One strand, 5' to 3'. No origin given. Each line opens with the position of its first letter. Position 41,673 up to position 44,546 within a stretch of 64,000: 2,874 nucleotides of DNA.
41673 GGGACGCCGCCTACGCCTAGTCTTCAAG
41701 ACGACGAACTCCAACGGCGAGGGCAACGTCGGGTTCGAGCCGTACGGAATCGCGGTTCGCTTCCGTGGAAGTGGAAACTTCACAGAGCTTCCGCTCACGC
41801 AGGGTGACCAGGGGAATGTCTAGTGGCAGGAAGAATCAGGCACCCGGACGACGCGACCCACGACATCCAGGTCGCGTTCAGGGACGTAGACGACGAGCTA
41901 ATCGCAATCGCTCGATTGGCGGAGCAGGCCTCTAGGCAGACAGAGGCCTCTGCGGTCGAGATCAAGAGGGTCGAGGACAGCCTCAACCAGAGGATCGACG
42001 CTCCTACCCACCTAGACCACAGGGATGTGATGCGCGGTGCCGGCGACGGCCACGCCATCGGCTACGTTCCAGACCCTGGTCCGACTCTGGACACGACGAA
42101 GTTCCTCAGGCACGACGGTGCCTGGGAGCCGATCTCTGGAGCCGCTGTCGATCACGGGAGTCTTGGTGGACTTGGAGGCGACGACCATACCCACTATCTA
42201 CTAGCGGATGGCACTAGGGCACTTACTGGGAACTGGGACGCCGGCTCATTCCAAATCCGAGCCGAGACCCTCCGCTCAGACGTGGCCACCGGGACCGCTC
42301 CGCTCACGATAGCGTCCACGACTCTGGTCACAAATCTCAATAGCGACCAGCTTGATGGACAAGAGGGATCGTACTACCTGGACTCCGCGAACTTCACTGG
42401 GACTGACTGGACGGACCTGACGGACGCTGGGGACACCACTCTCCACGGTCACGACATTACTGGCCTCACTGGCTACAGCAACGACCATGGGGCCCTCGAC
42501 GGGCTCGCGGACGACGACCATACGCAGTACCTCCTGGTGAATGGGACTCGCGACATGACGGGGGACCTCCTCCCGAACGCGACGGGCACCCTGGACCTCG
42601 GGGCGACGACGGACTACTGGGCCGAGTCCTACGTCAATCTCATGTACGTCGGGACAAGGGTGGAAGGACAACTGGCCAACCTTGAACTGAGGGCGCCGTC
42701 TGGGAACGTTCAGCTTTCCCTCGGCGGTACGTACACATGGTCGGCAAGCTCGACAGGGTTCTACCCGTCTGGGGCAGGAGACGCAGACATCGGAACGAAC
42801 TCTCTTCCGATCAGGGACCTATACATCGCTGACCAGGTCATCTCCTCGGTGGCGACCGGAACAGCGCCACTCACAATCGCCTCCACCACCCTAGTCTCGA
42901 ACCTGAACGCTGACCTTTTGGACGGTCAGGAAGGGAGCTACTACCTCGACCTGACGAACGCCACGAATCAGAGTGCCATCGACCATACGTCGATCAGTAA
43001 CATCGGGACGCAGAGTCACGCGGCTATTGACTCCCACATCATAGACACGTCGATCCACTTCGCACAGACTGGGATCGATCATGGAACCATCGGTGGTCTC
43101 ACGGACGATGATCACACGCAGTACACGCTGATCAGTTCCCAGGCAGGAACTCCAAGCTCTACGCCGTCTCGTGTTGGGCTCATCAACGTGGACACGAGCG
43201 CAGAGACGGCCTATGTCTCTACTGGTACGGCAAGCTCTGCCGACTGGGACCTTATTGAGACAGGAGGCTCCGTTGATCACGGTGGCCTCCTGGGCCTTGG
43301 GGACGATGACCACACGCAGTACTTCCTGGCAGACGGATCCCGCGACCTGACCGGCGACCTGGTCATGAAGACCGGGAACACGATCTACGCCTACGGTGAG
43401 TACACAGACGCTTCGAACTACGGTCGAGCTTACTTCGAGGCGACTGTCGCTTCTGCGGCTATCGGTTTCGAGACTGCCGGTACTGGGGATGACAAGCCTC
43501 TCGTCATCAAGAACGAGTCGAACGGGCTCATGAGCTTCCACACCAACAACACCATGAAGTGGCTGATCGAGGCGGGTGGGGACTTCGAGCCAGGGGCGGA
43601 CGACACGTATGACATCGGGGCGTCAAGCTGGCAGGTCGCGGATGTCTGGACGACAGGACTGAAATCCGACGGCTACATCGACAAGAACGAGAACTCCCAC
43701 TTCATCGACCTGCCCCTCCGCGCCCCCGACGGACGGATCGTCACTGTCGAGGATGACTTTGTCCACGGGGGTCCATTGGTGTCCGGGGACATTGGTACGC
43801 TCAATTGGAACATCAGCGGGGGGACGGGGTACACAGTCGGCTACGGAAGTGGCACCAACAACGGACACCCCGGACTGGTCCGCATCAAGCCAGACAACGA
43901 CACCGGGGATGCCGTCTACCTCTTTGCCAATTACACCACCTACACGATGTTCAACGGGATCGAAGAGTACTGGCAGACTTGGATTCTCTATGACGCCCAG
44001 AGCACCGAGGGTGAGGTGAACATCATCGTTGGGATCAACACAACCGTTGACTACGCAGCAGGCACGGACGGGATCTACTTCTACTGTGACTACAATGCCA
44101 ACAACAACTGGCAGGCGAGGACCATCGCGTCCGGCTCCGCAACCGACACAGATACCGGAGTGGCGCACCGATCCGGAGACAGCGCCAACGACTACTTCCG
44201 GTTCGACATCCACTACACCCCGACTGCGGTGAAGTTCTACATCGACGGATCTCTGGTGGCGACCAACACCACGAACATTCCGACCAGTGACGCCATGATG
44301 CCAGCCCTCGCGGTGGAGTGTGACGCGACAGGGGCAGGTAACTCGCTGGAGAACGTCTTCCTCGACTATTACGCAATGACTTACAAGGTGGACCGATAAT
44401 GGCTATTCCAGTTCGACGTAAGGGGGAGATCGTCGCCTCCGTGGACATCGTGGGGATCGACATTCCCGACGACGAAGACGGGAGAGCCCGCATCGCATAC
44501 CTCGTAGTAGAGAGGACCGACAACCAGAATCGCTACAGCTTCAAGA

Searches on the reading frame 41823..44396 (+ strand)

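Call 19: search_protein_families(library=phrogs, proteins=[window:41823-44396:+], max_evalue=0.001)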
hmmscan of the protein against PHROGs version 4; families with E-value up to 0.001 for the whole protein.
window:41823-44396:+ (858 aa): 1 family
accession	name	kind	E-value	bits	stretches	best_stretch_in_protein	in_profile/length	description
phrog_9464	-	unknown function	3.2e-05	25.1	1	435-484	5-54/181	-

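Call 108: search_protein_families(library=pfam, proteins=[window:41823-44396:+], max_evalue=0.001)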
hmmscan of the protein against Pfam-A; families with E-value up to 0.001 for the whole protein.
window:41823-44396:+ (858 aa): 0 families
